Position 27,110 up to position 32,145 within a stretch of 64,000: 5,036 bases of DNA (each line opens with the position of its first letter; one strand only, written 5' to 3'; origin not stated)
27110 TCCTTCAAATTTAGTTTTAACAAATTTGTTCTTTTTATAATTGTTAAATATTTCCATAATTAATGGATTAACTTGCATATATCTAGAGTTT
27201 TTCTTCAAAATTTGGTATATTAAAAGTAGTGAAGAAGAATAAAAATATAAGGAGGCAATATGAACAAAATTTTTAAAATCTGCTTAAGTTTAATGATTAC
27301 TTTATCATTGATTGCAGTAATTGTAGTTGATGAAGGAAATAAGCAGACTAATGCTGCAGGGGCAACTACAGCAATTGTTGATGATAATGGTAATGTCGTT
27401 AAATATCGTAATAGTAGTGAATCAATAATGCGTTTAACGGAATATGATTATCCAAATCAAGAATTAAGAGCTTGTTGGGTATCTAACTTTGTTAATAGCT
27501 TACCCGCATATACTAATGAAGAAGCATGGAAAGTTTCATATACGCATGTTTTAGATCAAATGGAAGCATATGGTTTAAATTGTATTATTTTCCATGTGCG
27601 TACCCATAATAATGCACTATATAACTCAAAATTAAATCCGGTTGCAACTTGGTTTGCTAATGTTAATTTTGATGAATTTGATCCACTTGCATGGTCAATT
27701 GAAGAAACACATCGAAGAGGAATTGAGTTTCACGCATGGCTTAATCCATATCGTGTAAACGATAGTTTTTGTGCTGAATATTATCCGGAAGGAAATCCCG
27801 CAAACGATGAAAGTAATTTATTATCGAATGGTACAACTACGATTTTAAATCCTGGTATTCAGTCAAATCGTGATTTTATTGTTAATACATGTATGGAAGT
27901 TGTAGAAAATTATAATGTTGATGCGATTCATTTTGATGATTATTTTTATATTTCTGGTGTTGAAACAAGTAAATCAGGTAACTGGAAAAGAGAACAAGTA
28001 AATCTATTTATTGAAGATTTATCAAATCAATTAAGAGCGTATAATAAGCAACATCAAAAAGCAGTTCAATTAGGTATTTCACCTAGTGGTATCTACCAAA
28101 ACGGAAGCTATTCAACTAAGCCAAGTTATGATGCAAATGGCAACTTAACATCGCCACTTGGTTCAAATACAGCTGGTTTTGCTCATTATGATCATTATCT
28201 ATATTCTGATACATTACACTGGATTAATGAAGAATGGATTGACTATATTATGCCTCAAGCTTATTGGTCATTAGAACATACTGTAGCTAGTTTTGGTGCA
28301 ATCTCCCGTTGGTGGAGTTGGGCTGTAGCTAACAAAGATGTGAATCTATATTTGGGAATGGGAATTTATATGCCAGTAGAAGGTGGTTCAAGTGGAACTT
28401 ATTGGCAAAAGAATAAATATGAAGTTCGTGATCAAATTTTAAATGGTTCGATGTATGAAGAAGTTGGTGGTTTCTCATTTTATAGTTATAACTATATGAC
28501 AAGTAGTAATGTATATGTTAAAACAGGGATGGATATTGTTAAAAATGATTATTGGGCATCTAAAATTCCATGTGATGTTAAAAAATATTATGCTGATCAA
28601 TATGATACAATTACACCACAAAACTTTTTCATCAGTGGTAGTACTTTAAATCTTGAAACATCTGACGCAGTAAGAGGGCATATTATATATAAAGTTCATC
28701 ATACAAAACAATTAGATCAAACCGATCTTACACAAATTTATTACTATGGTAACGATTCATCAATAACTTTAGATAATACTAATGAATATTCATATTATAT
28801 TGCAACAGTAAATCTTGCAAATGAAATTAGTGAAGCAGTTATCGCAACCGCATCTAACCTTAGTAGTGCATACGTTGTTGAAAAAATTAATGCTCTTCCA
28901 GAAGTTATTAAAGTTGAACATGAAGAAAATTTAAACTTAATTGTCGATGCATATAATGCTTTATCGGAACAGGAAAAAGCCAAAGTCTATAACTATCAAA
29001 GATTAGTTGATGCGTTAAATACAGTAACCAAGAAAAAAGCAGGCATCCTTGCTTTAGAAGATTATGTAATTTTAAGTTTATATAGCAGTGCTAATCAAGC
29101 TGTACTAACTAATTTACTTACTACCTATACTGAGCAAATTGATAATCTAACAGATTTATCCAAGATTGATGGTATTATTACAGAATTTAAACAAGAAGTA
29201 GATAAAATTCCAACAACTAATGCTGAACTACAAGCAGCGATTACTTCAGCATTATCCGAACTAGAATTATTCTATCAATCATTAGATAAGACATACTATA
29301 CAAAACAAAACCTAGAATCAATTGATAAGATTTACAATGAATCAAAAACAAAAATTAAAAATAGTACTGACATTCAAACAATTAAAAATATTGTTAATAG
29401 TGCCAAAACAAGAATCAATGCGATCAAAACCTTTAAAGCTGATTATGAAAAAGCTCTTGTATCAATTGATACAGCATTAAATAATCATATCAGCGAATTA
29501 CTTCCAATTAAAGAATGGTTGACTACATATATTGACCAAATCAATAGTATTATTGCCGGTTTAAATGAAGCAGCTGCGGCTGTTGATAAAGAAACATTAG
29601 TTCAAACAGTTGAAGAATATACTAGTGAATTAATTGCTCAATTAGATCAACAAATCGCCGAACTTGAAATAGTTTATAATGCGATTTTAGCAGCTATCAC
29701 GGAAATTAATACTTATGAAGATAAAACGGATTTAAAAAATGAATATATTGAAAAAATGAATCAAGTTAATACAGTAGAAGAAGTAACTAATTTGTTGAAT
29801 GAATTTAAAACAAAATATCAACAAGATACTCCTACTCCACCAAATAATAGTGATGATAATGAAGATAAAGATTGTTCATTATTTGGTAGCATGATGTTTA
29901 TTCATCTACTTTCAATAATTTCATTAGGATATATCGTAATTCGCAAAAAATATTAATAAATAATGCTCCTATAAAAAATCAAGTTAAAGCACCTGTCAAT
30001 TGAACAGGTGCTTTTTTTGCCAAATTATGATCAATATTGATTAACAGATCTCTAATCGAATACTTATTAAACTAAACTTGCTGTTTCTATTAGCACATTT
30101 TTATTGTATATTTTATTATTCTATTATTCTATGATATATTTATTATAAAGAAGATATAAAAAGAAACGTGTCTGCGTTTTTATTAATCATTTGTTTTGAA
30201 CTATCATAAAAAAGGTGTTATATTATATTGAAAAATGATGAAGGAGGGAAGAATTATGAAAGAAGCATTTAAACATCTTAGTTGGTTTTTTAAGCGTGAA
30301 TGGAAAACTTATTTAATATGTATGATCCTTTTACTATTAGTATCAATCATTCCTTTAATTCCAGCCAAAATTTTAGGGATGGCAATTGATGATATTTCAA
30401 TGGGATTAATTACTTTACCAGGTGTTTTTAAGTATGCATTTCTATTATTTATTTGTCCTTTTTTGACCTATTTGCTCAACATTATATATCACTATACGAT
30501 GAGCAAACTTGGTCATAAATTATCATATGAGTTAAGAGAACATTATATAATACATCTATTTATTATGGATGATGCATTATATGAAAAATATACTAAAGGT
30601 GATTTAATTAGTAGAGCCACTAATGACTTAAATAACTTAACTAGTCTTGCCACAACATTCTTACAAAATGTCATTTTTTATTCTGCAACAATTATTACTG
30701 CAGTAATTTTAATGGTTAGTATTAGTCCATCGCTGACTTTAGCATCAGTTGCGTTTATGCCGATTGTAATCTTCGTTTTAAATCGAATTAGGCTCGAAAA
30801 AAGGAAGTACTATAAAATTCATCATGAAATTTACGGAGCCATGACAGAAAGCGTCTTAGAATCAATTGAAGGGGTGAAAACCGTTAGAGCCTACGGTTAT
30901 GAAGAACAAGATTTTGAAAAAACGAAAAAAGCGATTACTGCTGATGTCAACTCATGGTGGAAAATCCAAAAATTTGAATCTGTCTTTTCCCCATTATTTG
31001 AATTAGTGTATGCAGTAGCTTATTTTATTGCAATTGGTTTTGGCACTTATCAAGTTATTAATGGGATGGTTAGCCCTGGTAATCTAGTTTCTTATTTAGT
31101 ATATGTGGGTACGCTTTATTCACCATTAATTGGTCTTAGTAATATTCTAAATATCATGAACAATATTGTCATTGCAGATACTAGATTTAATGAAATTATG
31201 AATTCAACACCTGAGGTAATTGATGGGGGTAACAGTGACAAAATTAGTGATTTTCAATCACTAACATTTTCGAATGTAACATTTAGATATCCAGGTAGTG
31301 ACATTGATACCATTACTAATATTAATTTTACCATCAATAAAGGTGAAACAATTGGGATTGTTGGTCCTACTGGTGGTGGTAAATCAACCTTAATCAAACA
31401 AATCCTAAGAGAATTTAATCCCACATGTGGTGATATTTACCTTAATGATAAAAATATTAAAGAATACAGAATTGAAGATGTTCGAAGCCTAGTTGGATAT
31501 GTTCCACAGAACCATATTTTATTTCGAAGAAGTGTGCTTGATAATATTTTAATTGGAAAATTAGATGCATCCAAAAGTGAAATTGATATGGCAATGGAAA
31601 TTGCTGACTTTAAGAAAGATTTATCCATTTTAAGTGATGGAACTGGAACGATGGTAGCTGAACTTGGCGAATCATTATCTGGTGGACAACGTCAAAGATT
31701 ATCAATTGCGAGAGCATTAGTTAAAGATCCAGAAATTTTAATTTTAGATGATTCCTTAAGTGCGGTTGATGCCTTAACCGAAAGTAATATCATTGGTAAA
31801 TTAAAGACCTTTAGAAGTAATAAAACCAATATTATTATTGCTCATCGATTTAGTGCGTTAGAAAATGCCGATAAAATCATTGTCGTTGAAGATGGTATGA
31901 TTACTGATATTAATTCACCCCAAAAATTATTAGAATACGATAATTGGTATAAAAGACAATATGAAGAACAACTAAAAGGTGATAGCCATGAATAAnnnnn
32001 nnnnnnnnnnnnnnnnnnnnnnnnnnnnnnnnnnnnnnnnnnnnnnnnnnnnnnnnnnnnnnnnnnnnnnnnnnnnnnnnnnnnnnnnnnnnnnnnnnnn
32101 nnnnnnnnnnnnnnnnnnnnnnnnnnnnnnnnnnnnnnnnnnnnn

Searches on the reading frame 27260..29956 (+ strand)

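Call 32: search_protein_families(library=pfam, proteins=[window:27260-29956:+], max_evalue=0.000001)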
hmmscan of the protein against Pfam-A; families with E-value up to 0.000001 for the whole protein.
window:27260-29956:+ (898 aa): 1 family
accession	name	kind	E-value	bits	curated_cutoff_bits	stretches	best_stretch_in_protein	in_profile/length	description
PF02638.21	GHL10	-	1.8e-39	136.1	27.9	2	68-231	1-166/311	Glycosyl hydrolase-like 10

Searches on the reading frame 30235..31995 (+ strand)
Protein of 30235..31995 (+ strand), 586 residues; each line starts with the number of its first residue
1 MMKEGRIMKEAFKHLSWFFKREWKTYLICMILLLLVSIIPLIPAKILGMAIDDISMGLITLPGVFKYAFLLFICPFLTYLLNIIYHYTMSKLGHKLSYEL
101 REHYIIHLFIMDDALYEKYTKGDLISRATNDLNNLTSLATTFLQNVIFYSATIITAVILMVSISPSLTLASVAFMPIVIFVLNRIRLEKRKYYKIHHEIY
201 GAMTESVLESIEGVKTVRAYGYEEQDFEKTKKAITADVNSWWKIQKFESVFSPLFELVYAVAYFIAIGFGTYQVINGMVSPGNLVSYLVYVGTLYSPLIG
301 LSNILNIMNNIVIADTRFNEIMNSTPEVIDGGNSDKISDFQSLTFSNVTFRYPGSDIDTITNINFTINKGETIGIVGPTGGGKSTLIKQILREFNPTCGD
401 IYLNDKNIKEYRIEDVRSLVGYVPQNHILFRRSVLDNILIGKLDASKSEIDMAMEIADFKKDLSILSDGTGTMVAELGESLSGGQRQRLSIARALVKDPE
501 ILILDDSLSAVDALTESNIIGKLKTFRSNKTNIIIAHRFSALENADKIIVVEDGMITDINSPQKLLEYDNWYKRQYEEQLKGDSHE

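Call 32: search_protein_families(library=pfam, proteins=[window:30235-31995:+], max_evalue=0.000001)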
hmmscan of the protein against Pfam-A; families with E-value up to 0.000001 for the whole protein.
window:30235-31995:+ (586 aa): 2 families
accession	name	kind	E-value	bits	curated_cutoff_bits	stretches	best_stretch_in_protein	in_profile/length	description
PF00664.28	ABC_membrane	-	6.7e-38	131.4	28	1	27-298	2-274/274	ABC transporter transmembrane region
PF00005.33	ABC_tran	-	4e-32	112.1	25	1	361-507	2-135/137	ABC transporter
